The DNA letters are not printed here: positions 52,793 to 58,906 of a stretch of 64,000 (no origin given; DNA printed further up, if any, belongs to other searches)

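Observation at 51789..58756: Giant (~1,937 aa) secreted beta-rich protein translationally coupled to a dedicated outer-membrane beta-barrel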

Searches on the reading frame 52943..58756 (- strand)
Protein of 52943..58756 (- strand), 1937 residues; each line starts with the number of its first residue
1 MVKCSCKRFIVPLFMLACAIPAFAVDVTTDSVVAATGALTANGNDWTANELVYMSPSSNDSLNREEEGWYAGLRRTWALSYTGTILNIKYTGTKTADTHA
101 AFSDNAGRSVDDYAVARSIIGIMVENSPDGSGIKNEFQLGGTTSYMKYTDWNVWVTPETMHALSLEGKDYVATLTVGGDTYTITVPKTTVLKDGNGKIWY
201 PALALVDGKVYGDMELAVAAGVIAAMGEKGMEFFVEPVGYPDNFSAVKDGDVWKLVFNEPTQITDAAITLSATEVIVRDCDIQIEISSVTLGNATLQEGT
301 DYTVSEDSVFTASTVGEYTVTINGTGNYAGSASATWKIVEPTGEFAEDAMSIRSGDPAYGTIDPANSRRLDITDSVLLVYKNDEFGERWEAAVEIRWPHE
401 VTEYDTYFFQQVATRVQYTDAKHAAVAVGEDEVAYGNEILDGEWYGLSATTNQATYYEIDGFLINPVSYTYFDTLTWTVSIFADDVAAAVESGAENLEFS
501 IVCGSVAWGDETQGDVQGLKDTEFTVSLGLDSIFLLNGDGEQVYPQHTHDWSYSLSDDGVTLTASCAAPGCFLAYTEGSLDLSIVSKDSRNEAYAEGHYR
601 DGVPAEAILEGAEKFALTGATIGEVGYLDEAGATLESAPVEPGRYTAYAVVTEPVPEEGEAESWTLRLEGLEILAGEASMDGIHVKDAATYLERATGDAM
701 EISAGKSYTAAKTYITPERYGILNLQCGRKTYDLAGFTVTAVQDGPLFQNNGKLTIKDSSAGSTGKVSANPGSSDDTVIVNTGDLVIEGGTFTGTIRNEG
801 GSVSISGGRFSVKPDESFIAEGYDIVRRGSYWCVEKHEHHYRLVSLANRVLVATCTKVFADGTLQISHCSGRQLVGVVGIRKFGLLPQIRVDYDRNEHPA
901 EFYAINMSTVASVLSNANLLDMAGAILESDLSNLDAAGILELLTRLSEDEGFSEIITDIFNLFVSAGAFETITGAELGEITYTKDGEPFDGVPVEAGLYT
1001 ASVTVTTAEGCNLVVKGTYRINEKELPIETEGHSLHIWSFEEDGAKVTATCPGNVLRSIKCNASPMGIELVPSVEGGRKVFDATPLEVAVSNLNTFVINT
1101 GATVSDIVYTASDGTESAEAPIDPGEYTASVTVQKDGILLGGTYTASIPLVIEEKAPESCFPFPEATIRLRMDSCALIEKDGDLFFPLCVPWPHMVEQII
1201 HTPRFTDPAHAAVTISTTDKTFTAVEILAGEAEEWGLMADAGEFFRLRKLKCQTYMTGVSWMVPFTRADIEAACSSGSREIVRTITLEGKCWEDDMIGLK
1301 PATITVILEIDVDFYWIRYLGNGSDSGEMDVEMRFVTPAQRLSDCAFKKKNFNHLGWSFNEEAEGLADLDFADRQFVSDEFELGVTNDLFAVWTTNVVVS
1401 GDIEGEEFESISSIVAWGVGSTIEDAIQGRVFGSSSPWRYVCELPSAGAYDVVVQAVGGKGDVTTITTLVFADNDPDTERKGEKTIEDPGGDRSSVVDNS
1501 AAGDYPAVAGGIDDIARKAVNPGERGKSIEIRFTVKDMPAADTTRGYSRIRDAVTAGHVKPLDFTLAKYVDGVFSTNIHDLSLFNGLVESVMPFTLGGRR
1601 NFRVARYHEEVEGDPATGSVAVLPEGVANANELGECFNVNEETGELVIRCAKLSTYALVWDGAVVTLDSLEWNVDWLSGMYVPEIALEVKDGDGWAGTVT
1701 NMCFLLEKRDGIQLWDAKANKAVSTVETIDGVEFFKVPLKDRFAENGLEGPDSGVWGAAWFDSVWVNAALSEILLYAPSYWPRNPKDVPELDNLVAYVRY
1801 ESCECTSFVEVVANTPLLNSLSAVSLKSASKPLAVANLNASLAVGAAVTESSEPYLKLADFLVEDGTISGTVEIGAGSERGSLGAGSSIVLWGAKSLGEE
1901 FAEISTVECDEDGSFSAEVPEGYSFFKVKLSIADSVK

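Call 6: search_protein_families(library=pfam, proteins=[window:52943-58756:-], max_evalue=1)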
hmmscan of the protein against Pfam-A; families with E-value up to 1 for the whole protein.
window:52943-58756:- (1937 aa): 3 families
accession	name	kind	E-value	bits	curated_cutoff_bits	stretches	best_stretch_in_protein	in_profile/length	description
PF13860.13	FlgD_ig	-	0.0011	19.4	27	1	976-1008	46-78/79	FlgD Ig-like domain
PF03442.20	CBM_X2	-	0.0036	17.8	28.9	1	285-309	28-52/83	Carbohydrate binding domain X2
PF20623.4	Sgo0707_N2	-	0.0086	16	27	1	287-310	58-81/141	Sgo0707 N2 domain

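Call 7: search_protein_families(library=ncbifam, proteins=[window:52943-58756:-], max_evalue=1)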
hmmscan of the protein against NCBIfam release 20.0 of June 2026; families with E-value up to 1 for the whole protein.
window:52943-58756:- (1937 aa): 2 families
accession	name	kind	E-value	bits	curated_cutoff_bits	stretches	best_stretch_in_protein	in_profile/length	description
NF010760.0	PRK14163.1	equivalog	0.01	15.6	240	1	966-1025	120-177/217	nucleotide exchange factor GrpE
NF046097.1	CV_2116_dom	domain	0.091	12.9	58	0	458-482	3-27/75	CV_2116 domain-containing protein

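Call 18: find_homologous_proteins(query=window:52943-58756:-, max_evalue=0.001)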
Query window:52943-58756:- (1937 aa): 35 proteins with E <= 0.001 among 8000 candidates.
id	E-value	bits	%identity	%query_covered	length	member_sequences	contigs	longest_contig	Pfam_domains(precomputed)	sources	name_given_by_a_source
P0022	0.0e+0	4411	100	100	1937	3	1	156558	-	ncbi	-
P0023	0.0e+0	2792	62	67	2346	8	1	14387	-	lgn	-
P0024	0.0e+0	2791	64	100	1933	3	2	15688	-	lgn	-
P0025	0.0e+0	2764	64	67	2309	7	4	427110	-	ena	-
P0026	0.0e+0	2734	64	67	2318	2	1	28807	-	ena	-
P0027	0.0e+0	2575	60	67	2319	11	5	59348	-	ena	-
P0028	0.0e+0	2528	58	67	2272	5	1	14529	-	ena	-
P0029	0.0e+0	2498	56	67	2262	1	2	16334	-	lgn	-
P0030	0.0e+0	2488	57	67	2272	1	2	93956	-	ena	-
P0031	0.0e+0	2480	58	67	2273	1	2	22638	-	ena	-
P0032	0.0e+0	2431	58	66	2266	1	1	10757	-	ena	-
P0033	0.0e+0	2166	54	100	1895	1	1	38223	-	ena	-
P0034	0.0e+0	1810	63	66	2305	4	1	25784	PF18998.7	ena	-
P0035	3.0e-113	398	39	28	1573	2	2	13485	PF18887.6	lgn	-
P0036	1.7e-83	299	36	13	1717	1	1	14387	PF18887.6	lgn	-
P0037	2.0e-43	166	36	4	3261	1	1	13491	PF04122.18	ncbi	-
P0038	2.1e-41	160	36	15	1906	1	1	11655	-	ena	-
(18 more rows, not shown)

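Call 19: list_cluster_members(proteins=[P0022, P0001, P0004, P0013, P0037])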
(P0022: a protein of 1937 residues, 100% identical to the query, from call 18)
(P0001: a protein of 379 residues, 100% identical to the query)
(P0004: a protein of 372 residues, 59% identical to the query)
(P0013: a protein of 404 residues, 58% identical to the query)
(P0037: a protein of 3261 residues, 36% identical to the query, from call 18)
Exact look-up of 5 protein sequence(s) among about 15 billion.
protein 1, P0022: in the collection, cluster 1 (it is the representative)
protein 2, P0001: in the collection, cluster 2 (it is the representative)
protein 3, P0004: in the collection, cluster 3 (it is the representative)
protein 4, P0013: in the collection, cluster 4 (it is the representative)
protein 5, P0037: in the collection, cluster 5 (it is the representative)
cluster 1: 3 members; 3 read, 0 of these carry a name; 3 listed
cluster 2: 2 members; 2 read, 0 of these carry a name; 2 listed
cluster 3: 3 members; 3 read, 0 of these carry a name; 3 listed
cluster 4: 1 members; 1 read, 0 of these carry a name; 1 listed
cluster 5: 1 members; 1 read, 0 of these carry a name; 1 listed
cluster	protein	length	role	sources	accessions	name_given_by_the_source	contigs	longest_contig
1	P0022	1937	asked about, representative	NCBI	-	-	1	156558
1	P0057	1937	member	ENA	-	-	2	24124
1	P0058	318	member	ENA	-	-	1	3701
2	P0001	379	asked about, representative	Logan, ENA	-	-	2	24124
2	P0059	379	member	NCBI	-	-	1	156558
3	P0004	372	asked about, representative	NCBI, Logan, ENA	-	-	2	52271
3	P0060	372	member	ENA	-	-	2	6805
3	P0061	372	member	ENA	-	-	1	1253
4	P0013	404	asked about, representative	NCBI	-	-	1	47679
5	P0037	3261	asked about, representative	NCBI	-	-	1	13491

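Call 29: search_protein_families(library=pfam, proteins=[P0025, P0035, P0036, P0038, P0033], max_evalue=0.01)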
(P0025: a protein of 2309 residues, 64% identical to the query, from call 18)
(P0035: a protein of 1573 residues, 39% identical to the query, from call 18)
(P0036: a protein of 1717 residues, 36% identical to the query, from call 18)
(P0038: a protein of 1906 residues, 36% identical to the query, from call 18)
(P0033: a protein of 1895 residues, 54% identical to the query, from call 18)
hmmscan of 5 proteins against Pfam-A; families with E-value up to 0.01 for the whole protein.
P0025 (2309 aa): 2 families
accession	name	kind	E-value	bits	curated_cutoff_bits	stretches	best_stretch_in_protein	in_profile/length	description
PF11797.14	WxLIP_HBD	-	0.0035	17.7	28.9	0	942-1012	66-132/138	WxL Interacting Protein, host binding domain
PF15947.10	DUF4755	-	0.005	17.2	27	0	502-583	8-96/129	Domain of unknown function (DUF4755)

P0035 (1573 aa): 2 families
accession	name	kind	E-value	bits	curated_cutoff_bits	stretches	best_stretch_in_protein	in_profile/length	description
PF18887.5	MBG_3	-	2.8e-06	27.8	25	1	728-797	1-70/72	MBG domain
PF14413.11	Thg1C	-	0.0051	17.5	26.3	0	1208-1283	22-86/116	Thg1 C terminal domain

P0036 (1717 aa): 1 family
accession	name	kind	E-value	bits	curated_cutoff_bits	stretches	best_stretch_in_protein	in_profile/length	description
PF18887.5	MBG_3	-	3e-06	27.7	25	1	854-922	1-69/72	MBG domain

P0038 (1906 aa): 3 families
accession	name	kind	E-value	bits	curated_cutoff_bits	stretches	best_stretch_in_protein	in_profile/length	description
PF03442.20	CBM_X2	-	0.00047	20.6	28.9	0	162-186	27-51/83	Carbohydrate binding domain X2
PF11797.14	WxLIP_HBD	-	0.0031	17.9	28.9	0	1030-1062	99-130/138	WxL Interacting Protein, host binding domain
PF22599.2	SecDF_P1_head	-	0.0052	17.1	27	0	1770-1840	3-71/114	SecDF, P1 head subdomain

P0033 (1895 aa): 1 family
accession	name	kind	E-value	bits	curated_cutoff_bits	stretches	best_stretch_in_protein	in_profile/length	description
PF13860.13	FlgD_ig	-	0.00071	19.9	27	0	922-949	48-75/79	FlgD Ig-like domain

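Call 33: find_encoding_contigs(protein=P0035, flank=10000, max_places=3)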
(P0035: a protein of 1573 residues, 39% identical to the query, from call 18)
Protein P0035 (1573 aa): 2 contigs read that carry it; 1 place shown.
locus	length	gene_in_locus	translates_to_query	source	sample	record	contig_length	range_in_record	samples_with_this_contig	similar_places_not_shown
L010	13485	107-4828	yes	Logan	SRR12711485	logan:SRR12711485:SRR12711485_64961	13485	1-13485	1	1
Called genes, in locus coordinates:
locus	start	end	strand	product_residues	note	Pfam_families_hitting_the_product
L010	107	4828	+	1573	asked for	PF18887:MBG_3 (weak)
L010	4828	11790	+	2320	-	-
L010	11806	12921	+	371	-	-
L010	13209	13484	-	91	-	?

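Call 34: find_encoding_contigs(protein=P0038, flank=10000, max_places=3)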
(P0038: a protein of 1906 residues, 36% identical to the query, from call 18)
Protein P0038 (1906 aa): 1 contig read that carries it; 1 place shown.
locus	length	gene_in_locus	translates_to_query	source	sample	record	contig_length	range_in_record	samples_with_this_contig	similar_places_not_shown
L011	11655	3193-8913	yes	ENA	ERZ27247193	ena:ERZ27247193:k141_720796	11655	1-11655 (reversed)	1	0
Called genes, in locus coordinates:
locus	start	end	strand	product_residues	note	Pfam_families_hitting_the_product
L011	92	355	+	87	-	PF02604:PhdYeFM_antitox (weak)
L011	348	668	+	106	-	PF05016:ParE_toxin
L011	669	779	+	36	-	-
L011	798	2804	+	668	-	PF09565:RE_NgoFVII (weak), PF13091:PLDc_2 (weak), PF27394:Aq_aa27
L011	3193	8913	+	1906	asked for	-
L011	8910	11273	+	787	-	PF13734:Inhibitor_I69, PF01640:Peptidase_C10, PF13620:CarboxypepD_reg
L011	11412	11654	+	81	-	?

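Call 37: find_encoding_contigs(protein=P0025, flank=8000, max_places=2)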
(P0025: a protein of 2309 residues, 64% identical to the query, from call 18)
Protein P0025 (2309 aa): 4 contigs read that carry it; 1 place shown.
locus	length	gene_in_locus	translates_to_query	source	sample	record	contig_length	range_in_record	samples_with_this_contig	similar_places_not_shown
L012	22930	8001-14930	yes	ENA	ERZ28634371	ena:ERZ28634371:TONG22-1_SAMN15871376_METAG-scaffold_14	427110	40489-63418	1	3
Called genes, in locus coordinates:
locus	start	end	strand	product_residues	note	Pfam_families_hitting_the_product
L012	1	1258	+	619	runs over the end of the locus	PF03744:BioW, PF00155:Aminotran_1_2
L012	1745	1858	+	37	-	-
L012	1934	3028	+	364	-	PF00392:GntR, PF13377:Peripla_BP_3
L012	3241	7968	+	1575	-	PF18887:MBG_3 (weak)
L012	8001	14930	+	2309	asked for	-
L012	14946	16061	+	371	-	-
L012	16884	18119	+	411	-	-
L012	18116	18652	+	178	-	-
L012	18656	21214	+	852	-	PF03958:Secretin_N, PF00263:Secretin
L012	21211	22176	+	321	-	-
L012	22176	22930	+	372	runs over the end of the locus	PF01926:MMR_HSR1, PF02421:FeoB_N, PF06071:YchF-GTPase_C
